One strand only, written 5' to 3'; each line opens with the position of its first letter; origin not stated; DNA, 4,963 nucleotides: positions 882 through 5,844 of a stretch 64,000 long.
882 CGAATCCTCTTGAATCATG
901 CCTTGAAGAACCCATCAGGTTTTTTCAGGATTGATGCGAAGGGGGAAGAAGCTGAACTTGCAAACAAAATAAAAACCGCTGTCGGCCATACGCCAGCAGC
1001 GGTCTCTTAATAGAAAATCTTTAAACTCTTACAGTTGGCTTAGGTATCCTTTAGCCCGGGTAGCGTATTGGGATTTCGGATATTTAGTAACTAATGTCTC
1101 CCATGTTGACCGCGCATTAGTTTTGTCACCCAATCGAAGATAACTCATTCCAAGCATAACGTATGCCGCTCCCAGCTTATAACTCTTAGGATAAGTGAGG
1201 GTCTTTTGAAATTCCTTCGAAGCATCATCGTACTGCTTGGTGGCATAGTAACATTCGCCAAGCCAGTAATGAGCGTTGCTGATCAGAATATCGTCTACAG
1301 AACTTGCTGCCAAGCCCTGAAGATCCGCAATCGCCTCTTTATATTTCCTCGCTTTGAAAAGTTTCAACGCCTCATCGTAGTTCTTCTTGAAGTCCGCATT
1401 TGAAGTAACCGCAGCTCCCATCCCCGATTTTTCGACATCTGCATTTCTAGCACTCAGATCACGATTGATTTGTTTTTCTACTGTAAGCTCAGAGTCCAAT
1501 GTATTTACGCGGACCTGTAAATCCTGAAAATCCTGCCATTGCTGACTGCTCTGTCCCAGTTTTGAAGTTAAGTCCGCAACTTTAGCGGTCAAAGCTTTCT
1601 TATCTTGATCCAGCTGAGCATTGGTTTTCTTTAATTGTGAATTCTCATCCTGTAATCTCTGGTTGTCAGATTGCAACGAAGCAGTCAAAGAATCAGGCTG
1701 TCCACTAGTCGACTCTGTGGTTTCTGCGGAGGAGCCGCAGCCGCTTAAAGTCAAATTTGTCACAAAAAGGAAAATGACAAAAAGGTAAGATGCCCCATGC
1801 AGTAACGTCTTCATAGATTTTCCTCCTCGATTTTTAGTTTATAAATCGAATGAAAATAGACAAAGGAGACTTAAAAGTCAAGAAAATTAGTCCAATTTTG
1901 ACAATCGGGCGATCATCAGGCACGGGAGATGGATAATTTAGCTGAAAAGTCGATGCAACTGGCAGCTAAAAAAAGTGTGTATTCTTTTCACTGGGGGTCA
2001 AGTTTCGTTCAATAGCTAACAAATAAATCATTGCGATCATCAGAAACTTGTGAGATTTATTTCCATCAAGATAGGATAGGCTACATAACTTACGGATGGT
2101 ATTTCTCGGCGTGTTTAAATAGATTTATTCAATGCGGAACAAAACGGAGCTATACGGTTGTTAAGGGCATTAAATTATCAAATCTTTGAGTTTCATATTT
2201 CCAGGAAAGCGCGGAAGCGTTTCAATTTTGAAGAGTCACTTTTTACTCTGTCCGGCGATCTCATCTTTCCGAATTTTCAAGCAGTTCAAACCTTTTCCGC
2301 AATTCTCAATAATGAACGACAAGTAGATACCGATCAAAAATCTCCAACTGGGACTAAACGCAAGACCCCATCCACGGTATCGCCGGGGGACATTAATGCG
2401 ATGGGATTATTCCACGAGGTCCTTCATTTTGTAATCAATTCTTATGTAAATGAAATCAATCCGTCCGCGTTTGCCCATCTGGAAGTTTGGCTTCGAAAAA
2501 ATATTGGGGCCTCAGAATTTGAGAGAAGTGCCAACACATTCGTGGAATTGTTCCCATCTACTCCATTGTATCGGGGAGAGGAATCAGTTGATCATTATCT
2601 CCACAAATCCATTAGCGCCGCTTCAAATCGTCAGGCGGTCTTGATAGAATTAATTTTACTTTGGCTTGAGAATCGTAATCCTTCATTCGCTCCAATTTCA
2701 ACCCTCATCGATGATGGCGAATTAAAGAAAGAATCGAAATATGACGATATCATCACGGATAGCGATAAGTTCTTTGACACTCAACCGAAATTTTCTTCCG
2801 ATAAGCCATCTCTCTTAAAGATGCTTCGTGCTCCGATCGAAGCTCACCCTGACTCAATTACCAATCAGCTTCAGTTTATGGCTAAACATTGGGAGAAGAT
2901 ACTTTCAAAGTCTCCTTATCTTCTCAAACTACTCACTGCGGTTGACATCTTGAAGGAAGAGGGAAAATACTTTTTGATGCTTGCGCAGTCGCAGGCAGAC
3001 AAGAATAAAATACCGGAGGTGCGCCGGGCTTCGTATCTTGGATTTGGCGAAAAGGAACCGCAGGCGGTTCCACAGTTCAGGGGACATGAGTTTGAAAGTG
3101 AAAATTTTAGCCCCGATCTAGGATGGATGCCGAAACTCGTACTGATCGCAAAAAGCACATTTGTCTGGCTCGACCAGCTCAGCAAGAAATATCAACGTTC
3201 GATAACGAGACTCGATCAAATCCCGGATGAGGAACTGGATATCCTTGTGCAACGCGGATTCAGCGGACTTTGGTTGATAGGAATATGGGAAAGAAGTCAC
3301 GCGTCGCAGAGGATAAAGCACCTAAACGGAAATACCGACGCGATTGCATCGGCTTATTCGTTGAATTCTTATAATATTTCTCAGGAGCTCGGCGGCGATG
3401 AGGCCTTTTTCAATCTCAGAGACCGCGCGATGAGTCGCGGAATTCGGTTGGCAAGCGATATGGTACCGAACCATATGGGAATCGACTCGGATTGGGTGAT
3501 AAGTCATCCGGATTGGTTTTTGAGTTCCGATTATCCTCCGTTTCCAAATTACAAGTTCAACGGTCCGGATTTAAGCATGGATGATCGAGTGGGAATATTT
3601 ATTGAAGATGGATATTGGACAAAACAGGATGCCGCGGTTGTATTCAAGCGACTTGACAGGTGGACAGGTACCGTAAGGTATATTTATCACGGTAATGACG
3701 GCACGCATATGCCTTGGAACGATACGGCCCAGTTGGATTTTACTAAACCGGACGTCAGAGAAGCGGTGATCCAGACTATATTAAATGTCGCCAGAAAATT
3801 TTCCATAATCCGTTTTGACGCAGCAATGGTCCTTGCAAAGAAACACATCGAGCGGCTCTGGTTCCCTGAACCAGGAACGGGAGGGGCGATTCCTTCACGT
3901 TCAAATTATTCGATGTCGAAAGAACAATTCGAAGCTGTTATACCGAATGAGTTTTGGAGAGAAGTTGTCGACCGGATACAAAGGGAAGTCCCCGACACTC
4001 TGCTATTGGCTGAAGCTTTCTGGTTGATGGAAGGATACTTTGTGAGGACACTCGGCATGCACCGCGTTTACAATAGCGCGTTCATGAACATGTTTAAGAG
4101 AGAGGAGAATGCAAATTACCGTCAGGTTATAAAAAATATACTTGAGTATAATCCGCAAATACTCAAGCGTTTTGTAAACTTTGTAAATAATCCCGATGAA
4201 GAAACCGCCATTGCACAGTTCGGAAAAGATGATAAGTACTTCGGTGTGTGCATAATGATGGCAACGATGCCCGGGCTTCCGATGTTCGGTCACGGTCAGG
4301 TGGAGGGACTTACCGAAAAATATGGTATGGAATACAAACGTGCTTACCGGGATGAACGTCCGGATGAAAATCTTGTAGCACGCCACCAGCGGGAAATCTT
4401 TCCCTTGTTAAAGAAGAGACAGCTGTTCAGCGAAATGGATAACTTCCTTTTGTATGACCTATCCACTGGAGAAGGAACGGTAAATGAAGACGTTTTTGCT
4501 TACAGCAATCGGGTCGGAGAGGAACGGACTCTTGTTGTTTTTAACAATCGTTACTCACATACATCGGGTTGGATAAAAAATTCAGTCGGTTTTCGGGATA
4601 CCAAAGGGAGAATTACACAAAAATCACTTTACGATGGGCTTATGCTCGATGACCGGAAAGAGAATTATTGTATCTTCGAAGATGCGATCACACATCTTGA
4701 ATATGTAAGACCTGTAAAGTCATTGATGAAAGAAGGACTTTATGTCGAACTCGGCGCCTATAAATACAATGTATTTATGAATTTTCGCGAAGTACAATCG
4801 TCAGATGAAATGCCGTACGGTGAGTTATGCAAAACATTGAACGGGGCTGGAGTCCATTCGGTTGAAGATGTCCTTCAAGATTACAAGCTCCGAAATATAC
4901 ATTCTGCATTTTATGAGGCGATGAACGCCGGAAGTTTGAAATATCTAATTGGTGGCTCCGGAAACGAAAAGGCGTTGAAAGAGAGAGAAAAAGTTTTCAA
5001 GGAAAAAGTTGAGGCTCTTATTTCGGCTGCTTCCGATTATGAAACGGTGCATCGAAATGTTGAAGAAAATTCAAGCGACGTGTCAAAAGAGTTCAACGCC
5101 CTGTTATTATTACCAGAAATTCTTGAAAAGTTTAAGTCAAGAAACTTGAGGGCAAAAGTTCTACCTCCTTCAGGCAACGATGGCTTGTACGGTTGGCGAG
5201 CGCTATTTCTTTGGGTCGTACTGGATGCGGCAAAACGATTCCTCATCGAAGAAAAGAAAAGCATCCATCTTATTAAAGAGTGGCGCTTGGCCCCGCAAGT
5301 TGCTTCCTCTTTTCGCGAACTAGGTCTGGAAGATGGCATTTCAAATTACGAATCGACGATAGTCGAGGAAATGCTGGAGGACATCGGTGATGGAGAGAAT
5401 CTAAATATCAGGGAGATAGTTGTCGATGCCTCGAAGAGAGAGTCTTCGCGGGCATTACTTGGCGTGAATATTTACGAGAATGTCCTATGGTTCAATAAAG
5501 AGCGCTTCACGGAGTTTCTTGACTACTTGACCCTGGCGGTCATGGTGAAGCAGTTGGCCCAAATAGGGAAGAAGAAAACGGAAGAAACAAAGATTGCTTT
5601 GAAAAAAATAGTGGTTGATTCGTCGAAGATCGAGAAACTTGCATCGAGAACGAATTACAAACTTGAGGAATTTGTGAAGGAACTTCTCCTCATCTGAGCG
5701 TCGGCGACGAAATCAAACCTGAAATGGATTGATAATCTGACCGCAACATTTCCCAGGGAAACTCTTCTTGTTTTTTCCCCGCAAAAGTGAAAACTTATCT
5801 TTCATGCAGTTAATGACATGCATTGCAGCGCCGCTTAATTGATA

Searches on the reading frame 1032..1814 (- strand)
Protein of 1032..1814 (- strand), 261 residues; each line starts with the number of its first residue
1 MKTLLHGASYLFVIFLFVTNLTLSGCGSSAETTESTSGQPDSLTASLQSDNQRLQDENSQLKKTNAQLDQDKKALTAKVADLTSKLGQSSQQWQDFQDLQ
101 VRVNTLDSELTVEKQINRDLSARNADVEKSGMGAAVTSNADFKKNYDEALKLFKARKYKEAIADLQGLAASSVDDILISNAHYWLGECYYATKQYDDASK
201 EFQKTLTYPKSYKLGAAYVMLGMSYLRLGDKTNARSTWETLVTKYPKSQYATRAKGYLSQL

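Call 42: search_protein_families(library=pfam, proteins=[window:1032-1814:-], max_evalue=0.000001)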
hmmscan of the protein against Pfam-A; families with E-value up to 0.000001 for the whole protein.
window:1032-1814:- (261 aa): 6 families
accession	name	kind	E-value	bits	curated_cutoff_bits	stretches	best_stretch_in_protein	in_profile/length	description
PF13174.12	TPR_6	-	3.1e-14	53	26.3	1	217-248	2-33/33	Tetratricopeptide repeat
PF07719.23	TPR_2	-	1.2e-12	47.4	27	0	180-206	2-28/34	Tetratricopeptide repeat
PF13432.12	TPR_16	-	4.2e-11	43.5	32.7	0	146-204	1-56/65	Tetratricopeptide repeat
PF13428.12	TPR_14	-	1.5e-07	31.8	23.5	0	216-256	2-42/44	Tetratricopeptide repeat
PF14559.12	TPR_19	-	5.2e-07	30.3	25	0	152-204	1-50/68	Tetratricopeptide repeat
PF12895.13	ANAPC3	-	8e-07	29.7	27.2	0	180-236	24-77/82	Anaphase-promoting complex, cyclosome, subunit 3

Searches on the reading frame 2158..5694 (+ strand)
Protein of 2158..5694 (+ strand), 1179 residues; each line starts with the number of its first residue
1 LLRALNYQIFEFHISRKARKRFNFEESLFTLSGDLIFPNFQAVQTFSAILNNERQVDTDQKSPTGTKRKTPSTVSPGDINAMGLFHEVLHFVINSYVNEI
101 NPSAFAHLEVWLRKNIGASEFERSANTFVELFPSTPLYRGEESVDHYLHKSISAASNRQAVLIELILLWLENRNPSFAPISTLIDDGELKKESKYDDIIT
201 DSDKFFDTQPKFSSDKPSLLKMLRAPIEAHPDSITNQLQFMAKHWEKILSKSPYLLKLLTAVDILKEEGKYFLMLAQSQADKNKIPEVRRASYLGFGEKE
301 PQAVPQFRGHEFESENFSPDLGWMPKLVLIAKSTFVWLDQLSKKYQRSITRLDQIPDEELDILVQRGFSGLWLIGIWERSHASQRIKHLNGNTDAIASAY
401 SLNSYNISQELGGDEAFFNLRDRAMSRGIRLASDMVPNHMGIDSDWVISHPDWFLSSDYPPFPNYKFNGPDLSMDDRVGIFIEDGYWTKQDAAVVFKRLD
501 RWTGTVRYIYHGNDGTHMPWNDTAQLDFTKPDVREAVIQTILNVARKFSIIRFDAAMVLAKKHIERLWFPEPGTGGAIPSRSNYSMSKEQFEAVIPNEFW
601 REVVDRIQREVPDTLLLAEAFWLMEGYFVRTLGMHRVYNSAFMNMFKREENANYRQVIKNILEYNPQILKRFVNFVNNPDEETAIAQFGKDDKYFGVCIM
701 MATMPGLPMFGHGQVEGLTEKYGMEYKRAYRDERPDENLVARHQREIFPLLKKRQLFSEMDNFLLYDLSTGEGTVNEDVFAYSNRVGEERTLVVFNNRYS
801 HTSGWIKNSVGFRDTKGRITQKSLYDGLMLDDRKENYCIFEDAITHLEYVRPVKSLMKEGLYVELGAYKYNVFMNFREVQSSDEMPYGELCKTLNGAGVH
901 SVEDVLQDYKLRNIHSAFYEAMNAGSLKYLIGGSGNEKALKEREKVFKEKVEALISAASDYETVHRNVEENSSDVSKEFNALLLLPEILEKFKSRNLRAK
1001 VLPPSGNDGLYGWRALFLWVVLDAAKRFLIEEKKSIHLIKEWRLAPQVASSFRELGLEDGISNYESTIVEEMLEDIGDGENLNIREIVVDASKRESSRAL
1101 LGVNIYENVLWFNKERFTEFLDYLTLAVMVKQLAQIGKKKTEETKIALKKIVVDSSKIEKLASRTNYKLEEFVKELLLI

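Call 42: search_protein_families(library=pfam, proteins=[window:2158-5694:+], max_evalue=0.000001)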
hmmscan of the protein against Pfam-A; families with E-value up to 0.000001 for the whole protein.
window:2158-5694:+ (1179 aa): 1 family
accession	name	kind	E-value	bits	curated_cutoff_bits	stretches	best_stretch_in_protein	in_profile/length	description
PF00128.31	Alpha-amylase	-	2.8e-11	43.7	22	1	359-722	24-360/446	Alpha amylase, catalytic domain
